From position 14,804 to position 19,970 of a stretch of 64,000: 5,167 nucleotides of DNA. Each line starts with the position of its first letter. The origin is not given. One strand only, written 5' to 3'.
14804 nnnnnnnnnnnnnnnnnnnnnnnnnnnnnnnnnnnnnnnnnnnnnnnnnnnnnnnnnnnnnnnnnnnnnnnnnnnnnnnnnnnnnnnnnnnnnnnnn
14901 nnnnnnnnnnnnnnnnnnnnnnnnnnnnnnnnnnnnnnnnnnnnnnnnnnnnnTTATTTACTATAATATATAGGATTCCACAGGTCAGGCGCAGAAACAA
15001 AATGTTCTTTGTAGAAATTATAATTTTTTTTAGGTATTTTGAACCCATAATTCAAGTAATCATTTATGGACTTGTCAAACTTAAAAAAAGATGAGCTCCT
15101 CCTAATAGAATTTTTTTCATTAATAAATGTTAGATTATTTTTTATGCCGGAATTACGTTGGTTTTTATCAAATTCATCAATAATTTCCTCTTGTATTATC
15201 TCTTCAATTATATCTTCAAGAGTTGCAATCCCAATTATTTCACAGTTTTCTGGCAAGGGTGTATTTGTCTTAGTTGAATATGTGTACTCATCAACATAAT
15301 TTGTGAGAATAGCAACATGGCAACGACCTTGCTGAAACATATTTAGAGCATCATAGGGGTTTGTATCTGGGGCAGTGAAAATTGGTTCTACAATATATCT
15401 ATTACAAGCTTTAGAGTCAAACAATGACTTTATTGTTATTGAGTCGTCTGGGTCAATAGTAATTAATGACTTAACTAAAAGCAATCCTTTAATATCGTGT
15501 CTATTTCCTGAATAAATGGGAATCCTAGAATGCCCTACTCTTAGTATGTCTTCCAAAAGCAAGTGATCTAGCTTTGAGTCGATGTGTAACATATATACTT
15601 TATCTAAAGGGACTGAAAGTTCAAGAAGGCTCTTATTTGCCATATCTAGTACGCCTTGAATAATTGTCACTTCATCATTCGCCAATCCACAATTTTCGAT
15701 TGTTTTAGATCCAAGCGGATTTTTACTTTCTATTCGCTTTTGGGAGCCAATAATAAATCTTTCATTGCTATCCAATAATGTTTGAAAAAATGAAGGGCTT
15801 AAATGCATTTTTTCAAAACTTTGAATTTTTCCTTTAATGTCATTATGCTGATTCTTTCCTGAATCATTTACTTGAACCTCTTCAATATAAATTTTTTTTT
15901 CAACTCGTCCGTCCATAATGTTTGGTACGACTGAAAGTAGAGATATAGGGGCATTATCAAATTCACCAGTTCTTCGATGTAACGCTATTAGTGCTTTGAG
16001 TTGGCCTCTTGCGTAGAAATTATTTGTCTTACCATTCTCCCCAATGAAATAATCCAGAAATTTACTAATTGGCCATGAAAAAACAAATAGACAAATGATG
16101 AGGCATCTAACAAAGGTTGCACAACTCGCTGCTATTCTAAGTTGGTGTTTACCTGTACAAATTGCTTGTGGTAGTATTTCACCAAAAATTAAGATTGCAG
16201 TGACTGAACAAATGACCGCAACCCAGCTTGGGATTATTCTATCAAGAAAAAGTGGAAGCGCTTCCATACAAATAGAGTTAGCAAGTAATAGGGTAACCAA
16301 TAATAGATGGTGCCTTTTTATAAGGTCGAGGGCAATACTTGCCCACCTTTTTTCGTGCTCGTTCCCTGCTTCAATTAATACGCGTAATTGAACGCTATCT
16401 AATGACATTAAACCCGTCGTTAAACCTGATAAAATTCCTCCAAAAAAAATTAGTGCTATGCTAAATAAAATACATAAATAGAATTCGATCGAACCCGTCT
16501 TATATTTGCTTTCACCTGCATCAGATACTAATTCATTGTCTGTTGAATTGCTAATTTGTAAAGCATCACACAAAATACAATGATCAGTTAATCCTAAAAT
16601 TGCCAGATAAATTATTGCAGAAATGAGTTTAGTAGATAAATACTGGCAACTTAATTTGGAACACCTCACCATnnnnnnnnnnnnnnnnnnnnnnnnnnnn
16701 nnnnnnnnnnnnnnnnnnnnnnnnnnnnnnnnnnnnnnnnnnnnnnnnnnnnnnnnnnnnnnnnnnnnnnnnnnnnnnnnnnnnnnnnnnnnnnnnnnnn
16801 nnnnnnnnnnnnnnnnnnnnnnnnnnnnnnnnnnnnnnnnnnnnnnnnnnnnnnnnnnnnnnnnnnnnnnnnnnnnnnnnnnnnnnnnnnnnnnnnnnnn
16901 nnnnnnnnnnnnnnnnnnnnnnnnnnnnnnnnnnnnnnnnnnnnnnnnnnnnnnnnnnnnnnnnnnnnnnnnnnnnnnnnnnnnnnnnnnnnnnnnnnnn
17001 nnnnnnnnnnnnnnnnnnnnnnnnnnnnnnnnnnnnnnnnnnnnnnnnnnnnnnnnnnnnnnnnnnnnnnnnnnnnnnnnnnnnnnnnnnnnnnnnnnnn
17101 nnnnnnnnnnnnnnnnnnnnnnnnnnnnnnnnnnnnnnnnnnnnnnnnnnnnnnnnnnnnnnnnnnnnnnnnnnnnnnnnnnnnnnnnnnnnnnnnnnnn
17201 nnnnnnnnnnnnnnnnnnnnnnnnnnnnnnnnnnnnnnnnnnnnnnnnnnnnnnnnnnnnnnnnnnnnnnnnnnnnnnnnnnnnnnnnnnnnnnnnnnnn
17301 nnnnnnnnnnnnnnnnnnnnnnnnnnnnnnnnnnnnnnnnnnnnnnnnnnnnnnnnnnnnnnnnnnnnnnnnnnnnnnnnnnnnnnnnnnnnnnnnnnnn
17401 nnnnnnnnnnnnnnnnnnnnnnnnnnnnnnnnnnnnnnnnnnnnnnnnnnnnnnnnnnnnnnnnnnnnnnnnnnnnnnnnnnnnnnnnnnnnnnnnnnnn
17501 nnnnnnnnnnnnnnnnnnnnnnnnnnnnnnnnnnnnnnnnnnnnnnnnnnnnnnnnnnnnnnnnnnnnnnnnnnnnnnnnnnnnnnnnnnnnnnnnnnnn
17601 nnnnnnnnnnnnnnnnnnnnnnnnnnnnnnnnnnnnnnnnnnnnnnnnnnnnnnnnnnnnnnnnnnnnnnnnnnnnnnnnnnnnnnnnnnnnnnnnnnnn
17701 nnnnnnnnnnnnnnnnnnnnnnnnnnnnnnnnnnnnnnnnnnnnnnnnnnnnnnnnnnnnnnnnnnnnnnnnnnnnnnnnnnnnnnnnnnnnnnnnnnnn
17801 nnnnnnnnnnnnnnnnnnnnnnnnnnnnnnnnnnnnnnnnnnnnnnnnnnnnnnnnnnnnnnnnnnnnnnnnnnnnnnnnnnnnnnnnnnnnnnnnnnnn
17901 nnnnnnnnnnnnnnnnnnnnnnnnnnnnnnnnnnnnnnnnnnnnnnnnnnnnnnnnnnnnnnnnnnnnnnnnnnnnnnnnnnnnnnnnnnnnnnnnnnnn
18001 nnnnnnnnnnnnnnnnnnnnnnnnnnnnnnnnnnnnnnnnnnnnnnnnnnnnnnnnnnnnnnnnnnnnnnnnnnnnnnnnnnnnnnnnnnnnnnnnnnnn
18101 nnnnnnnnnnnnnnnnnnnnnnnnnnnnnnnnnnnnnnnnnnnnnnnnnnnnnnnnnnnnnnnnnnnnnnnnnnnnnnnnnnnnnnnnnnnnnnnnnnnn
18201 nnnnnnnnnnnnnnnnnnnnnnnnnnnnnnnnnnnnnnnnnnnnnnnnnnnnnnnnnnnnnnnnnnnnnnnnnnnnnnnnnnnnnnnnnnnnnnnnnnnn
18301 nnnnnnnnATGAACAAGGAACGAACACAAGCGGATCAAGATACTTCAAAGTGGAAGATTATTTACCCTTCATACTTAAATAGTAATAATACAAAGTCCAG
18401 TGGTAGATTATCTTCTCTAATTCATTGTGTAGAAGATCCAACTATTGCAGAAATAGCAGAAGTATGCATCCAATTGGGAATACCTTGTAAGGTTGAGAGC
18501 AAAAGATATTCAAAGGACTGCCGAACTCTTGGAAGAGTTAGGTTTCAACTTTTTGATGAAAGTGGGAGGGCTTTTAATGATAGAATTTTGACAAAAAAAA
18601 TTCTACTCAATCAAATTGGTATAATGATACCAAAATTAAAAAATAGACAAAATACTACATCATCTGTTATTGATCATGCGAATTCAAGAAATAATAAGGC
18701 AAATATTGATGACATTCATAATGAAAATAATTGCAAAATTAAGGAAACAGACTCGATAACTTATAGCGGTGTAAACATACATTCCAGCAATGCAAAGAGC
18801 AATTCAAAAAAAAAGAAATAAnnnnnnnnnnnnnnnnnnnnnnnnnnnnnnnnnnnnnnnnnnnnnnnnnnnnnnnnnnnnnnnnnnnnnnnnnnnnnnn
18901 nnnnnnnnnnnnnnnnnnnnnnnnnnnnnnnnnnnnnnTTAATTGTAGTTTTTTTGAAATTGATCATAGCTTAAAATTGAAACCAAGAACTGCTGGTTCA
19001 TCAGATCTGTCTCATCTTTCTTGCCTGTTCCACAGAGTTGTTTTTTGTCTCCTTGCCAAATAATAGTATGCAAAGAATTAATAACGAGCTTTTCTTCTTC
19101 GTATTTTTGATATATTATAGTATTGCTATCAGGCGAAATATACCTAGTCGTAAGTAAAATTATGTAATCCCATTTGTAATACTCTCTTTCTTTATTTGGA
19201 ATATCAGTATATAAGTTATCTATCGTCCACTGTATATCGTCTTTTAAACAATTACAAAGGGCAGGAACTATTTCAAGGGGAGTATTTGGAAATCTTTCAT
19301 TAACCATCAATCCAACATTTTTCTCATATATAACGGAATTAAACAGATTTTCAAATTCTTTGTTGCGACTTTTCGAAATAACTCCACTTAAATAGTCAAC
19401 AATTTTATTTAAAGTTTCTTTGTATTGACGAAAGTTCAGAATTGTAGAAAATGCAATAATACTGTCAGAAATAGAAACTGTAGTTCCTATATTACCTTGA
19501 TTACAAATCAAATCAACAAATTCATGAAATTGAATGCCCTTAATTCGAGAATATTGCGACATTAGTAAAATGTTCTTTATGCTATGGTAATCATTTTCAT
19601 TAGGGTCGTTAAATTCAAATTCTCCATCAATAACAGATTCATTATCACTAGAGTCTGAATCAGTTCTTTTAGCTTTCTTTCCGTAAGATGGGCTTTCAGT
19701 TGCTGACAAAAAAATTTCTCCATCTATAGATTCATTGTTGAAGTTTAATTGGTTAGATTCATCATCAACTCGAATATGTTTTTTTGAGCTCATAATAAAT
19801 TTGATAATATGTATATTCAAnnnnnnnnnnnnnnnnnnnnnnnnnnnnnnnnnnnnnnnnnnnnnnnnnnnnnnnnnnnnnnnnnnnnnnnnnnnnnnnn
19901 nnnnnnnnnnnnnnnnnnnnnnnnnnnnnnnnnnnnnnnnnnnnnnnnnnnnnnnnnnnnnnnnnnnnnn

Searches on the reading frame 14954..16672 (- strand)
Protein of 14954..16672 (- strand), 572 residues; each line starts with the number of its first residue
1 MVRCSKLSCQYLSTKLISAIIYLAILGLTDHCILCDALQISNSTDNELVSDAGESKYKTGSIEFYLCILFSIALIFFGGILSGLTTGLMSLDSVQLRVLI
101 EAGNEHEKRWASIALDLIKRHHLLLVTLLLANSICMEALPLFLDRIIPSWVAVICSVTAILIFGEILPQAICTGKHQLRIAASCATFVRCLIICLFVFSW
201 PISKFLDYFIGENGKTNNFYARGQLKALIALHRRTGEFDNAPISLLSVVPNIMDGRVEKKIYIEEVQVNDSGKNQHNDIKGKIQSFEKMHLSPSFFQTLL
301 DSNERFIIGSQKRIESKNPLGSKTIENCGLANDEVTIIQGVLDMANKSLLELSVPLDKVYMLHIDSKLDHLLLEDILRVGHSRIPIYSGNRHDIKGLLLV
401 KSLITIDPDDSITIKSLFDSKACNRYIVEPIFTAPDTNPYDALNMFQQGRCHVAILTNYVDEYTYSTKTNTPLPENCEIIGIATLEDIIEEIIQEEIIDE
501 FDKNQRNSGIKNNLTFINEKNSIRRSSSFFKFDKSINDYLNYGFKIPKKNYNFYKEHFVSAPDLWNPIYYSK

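Call 7: search_protein_families(library=pfam, proteins=[window:14954-16672:-])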
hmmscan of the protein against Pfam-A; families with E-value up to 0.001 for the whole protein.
window:14954-16672:- (572 aa): 1 family
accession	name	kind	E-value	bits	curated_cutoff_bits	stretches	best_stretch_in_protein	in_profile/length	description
PF01595.25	CNNM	-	1.9e-36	125.9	28.4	1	70-240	2-179/181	Cyclin M transmembrane N-terminal domain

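Call 12: find_encoding_contigs(protein=window:14954-16672:-, flank=10000, max_places=4)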
Protein window:14954-16672:- (572 aa): 23 contigs read that carry it; 4 places shown.
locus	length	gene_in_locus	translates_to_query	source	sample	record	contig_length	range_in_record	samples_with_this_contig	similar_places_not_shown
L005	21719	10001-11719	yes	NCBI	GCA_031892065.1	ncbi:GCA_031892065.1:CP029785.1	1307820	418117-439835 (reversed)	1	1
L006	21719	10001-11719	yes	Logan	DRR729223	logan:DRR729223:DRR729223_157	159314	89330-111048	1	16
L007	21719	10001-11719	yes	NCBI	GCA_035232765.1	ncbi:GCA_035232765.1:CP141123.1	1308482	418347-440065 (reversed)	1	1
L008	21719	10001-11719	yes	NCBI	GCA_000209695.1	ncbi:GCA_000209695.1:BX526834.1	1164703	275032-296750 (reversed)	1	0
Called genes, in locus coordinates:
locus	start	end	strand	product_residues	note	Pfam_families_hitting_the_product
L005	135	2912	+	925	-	PF00225:Kinesin, PF16796:Microtub_bd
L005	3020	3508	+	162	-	PF09394:Inhibitor_I42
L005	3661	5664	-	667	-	PF16796:Microtub_bd, PF00225:Kinesin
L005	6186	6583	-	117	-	PF08576:DUF1764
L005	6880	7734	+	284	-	PF13862:BCCIP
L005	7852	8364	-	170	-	PF01922:SRP19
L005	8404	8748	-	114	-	-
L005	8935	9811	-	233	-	PF03256:ANAPC10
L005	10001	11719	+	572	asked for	PF01595:CNNM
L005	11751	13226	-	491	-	PF07065:D123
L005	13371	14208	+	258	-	PF01778:Ribosomal_L28e, PF04874:Mak16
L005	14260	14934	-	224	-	-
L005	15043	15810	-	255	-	PF00583:Acetyltransf_1 (weak)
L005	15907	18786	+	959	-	-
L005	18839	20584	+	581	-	PF00270:DEAD, PF00271:Helicase_C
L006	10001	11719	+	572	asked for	PF01595:CNNM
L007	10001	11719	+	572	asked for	PF01595:CNNM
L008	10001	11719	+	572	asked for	PF01595:CNNM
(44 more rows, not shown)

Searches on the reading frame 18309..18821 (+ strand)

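Call 7: search_protein_families(library=pfam, proteins=[window:18309-18821:+])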
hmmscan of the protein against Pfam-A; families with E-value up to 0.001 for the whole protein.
window:18309-18821:+ (170 aa): 1 family
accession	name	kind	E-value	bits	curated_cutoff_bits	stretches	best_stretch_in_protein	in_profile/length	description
PF01922.23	SRP19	-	4.7e-23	82.2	25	1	17-109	1-94/95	SRP19 protein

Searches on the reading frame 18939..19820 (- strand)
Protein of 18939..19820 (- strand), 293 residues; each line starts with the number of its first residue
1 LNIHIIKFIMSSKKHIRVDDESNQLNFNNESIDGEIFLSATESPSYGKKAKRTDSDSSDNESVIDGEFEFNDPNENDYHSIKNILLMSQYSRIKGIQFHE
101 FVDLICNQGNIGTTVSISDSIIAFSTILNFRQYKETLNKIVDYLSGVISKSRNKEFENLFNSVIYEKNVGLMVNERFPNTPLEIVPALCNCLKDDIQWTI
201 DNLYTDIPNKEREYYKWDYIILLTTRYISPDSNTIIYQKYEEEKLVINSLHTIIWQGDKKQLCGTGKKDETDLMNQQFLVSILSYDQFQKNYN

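Call 8: search_protein_families(library=pfam, proteins=[window:18939-19820:-])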
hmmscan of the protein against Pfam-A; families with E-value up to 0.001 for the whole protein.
window:18939-19820:- (293 aa): 1 family
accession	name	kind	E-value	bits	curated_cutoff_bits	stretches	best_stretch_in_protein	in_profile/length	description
PF13862.11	BCCIP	-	3.9e-34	118.6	27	1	64-233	2-170/205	BCCIP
